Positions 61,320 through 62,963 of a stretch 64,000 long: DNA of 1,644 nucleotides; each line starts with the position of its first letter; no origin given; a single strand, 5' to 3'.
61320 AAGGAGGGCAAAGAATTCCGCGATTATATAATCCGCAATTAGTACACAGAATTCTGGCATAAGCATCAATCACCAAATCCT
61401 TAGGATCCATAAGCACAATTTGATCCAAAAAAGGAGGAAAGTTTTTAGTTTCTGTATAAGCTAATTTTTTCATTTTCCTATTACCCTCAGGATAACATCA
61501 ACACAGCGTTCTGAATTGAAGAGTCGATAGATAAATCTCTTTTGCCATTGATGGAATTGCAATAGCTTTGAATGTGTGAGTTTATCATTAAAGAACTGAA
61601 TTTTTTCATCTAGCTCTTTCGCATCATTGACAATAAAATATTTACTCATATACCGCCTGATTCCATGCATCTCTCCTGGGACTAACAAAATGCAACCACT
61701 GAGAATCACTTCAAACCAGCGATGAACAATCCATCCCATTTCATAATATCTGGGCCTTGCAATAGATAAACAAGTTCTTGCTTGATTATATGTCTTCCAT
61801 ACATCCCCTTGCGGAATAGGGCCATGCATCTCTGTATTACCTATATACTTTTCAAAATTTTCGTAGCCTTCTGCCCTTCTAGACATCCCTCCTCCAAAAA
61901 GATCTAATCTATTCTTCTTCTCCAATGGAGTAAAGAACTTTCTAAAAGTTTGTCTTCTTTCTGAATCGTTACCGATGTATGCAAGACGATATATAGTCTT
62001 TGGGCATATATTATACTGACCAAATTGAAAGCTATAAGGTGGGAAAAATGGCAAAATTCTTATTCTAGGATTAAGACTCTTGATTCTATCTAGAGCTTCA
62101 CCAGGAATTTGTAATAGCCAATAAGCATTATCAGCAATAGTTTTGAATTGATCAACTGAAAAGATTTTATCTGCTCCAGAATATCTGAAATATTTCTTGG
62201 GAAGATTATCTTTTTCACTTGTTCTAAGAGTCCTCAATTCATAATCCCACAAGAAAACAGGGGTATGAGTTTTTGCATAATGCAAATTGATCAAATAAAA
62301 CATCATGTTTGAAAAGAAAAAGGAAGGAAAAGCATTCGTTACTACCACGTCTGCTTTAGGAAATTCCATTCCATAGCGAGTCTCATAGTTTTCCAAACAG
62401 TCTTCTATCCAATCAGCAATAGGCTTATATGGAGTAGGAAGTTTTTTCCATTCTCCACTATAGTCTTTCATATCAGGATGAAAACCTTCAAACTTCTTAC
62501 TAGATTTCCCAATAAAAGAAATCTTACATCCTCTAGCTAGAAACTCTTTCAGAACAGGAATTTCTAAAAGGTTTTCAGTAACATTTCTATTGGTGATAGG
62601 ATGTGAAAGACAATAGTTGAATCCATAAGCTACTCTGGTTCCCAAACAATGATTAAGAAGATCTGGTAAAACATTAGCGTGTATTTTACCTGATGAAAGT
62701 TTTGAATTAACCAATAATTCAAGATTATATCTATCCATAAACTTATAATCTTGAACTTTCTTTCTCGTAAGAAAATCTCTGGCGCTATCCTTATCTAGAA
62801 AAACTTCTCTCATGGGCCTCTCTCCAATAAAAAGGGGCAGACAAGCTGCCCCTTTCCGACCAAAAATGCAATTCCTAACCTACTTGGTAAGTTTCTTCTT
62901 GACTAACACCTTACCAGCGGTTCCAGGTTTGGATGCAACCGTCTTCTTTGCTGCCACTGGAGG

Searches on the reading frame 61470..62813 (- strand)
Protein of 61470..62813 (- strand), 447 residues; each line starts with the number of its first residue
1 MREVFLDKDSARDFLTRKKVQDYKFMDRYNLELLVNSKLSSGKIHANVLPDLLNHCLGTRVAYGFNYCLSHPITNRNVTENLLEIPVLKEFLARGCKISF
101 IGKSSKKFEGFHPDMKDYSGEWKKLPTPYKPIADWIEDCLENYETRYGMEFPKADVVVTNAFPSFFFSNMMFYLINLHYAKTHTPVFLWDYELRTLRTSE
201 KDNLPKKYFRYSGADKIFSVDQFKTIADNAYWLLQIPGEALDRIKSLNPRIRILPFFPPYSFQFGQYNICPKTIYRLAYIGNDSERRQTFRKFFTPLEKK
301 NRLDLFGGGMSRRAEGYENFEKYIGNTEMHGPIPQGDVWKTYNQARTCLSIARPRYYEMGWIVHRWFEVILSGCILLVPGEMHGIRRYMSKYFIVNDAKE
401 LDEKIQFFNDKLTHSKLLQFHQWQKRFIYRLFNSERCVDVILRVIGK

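Call 15: search_protein_families(library=pfam, proteins=[window:61470-62813:-], max_evalue=0.01)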
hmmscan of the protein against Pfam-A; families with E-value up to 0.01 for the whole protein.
window:61470-62813:- (447 aa): 1 family
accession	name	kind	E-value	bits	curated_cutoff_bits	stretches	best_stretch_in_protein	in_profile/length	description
PF13524.12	Glyco_trans_1_2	-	3.3e-09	37.3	25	1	287-410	1-113/144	Glycosyl transferase-like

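Call 65: find_encoding_contigs(protein=window:61470-62813:-, flank=10000, max_places=2)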
Protein window:61470-62813:- (447 aa): 11 contigs read that carry it; 2 places shown.
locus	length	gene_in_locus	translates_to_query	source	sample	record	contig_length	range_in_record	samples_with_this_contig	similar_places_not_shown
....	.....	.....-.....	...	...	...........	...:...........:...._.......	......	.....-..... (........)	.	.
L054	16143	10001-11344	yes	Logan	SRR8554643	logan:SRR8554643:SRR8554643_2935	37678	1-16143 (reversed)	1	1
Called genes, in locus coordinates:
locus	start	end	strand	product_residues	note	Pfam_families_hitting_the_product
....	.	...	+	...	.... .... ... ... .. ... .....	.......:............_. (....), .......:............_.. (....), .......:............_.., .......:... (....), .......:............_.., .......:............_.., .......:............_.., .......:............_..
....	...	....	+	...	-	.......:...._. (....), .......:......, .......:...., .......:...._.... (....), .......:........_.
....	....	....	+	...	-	-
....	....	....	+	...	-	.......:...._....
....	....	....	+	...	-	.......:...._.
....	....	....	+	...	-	-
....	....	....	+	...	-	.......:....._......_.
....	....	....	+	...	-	-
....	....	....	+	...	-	-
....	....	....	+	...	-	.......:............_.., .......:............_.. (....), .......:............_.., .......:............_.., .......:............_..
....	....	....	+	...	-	-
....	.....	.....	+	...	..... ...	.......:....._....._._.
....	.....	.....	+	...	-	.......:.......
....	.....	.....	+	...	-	-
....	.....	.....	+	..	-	-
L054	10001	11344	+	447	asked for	PF13524:Glyco_trans_1_2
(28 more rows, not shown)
